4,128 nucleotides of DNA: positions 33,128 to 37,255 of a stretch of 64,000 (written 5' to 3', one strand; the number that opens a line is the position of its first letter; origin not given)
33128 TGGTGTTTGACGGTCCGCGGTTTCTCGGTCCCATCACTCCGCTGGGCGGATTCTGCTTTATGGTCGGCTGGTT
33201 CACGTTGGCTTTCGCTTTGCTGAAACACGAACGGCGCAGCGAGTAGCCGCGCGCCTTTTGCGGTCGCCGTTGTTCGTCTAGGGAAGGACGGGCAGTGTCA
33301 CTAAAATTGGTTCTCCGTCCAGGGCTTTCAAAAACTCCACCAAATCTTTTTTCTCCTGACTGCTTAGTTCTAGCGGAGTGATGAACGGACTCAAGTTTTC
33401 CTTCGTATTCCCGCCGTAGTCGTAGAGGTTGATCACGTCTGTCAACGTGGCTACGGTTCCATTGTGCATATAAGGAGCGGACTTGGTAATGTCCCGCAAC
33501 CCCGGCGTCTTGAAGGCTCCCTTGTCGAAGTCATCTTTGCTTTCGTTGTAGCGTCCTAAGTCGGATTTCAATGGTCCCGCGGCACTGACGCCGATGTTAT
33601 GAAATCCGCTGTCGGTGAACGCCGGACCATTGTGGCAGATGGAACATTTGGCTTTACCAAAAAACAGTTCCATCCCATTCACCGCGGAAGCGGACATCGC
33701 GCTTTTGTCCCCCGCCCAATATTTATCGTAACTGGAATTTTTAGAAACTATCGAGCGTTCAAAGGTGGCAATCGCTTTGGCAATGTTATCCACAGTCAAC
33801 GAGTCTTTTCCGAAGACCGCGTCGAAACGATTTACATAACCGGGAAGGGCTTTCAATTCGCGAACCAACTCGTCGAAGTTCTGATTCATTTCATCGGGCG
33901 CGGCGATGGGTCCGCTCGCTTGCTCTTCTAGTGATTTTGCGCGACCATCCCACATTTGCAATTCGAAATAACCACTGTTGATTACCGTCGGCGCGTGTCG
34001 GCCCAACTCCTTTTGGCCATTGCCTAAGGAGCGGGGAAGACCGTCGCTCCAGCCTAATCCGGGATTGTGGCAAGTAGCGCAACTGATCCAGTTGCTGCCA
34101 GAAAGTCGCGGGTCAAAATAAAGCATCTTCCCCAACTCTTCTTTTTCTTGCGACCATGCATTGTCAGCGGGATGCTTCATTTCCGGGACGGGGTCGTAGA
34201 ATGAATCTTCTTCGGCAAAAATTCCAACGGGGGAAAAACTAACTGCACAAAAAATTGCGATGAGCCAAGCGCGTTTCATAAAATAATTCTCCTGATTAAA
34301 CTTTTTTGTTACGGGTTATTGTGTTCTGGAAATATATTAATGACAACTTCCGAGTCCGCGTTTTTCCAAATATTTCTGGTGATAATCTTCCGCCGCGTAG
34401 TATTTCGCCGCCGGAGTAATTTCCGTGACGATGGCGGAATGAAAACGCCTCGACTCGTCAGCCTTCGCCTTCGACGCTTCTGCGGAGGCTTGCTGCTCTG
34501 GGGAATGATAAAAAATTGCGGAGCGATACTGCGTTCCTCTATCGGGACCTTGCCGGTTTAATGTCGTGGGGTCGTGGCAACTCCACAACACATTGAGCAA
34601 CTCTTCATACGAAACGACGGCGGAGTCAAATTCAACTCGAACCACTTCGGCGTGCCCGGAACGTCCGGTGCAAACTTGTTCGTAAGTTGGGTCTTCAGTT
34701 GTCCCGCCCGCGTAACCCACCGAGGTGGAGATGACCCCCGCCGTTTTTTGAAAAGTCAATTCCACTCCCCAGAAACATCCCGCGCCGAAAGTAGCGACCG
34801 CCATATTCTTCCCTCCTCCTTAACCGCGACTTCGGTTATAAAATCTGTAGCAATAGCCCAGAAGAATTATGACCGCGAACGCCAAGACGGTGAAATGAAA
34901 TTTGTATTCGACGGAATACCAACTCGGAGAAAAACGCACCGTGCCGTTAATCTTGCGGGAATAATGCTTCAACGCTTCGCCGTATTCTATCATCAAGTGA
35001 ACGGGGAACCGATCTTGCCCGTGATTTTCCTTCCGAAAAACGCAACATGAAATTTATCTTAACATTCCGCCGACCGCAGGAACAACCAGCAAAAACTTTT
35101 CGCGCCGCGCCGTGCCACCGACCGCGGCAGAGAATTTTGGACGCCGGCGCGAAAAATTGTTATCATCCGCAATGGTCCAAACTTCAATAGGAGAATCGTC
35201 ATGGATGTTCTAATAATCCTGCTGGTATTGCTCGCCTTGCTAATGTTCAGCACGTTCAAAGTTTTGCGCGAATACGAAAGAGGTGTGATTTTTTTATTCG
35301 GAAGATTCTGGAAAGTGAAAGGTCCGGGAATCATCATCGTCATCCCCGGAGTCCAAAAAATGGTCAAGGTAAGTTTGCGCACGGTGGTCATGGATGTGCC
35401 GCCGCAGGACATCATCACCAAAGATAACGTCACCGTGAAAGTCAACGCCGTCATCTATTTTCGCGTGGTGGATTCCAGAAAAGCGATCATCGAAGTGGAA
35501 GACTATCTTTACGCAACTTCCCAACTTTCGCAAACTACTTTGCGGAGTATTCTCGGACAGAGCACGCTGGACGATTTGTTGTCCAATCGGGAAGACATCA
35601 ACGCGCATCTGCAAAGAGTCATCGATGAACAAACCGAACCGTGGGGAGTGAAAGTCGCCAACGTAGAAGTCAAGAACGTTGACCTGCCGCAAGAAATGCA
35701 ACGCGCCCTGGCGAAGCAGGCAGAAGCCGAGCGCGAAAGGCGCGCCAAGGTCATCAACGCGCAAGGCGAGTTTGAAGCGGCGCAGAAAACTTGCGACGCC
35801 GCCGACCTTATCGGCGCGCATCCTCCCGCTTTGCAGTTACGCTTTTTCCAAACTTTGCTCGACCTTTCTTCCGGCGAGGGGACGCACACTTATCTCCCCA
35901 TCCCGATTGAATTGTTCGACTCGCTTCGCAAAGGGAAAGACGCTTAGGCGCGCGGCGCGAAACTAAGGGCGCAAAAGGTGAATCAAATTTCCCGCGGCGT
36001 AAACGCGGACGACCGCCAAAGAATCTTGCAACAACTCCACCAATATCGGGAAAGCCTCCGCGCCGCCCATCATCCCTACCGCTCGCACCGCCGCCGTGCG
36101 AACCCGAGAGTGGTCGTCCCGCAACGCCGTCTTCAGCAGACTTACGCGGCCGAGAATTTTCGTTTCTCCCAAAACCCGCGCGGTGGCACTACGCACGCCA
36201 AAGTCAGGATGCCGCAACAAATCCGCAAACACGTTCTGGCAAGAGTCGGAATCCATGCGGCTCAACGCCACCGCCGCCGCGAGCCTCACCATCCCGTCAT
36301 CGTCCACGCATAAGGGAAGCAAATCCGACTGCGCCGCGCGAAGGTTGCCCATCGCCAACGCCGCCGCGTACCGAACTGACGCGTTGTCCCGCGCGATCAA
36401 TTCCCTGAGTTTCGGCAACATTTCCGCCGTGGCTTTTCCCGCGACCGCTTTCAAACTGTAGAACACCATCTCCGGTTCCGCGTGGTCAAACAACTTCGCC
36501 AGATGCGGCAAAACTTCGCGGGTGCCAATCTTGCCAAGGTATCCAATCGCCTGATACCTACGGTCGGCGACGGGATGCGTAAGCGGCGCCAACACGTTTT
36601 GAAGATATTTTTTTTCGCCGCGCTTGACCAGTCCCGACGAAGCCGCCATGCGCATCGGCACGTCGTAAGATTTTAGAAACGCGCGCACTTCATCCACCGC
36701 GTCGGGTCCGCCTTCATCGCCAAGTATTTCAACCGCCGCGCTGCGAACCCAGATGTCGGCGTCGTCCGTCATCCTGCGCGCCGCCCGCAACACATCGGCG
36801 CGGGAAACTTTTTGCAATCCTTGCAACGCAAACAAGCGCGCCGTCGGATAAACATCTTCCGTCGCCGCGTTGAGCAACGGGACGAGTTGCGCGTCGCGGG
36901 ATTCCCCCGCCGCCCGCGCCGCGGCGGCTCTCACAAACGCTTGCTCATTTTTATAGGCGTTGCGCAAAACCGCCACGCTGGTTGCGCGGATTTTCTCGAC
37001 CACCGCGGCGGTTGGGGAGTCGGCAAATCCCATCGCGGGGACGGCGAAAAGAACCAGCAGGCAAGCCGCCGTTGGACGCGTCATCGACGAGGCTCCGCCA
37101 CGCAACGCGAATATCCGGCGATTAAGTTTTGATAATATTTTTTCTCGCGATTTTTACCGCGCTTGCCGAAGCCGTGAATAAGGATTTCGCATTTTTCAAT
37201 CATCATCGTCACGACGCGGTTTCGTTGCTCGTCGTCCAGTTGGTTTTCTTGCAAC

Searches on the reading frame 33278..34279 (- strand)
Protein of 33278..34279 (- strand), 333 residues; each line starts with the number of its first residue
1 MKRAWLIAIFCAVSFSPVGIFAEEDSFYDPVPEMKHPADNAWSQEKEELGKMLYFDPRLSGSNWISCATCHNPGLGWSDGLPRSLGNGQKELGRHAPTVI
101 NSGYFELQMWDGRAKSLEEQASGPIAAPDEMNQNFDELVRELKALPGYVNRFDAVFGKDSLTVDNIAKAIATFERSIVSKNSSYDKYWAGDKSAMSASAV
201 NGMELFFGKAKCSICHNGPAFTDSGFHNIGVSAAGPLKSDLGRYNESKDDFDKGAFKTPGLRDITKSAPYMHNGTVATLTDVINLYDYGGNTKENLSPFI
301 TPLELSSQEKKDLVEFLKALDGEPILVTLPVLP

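Call 101: search_protein_families(library=pfam, proteins=[window:33278-34279:-], max_evalue=0.0001)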
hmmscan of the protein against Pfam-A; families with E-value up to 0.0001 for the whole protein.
window:33278-34279:- (333 aa): 3 families
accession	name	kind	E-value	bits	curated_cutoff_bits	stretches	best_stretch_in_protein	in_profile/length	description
PF03150.19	CCP_MauG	-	2.6e-57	194.1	25.6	1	45-192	2-148/149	Di-haem cytochrome c peroxidase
PF21419.2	RoxA-like_Cyt-c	-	1.7e-05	24.7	26.7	1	257-284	3-30/39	RoxA-like, cytochrome c-like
PF00034.26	Cytochrom_C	-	8.4e-05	24.3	21.3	0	201-320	3-89/90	Cytochrome c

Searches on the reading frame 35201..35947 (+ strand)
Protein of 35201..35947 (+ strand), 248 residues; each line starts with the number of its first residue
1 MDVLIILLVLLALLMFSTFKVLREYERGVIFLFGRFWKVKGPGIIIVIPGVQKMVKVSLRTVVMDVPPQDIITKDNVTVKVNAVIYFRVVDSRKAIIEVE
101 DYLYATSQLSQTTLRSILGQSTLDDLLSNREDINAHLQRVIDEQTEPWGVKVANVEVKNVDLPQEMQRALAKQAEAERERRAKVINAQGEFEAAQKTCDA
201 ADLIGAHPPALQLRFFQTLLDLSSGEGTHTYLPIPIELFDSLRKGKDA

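Call 101: search_protein_families(library=pfam, proteins=[window:35201-35947:+], max_evalue=0.0001)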
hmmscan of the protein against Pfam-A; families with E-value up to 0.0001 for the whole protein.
window:35201-35947:+ (248 aa): 2 families
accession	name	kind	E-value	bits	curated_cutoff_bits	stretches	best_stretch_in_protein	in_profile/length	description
PF01145.31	Band_7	-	7.1e-39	134.1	23.6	1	21-190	2-175/176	SPFH domain / Band 7 family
PF13421.11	Band_7_1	-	1.1e-06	28.9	24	1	108-175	139-208/211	SPFH domain-Band 7 family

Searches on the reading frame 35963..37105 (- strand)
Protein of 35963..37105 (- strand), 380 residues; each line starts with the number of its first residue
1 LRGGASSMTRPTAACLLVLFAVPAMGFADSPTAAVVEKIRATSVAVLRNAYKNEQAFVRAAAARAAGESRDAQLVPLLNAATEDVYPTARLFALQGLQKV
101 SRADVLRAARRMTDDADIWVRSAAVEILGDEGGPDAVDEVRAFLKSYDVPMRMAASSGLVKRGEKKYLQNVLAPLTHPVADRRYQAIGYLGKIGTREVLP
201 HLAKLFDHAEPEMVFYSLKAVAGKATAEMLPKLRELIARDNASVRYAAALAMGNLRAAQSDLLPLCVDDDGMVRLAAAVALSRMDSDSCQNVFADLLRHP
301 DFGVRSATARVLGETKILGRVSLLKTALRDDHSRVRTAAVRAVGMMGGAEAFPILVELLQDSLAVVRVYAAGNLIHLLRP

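Call 101: search_protein_families(library=pfam, proteins=[window:35963-37105:-], max_evalue=0.0001)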
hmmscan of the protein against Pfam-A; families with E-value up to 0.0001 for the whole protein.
window:35963-37105:- (380 aa): 6 families
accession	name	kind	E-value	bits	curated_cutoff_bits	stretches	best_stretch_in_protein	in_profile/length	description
PF13646.12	HEAT_2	-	4.1e-41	139.6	27.7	5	294-367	5-80/88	HEAT repeats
PF02985.28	HEAT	-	1.6e-20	71.6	23.5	0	322-346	3-27/31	HEAT repeat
PF03130.22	HEAT_PBS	-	3.9e-17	61.2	20.9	0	335-361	1-27/27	PBS lyase HEAT-like repeat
PF00514.29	Arm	-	2.4e-08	34.2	20.6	0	293-313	17-37/41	Armadillo/beta-catenin-like repeat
PF13513.12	HEAT_EZ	-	4.4e-08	33.9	27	0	222-255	22-55/55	HEAT-like repeat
PF25786.1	HEAT_GCN1_C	-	5.6e-05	23.6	27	0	309-345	17-53/151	GCN1-like, C-terminal HEAT repeats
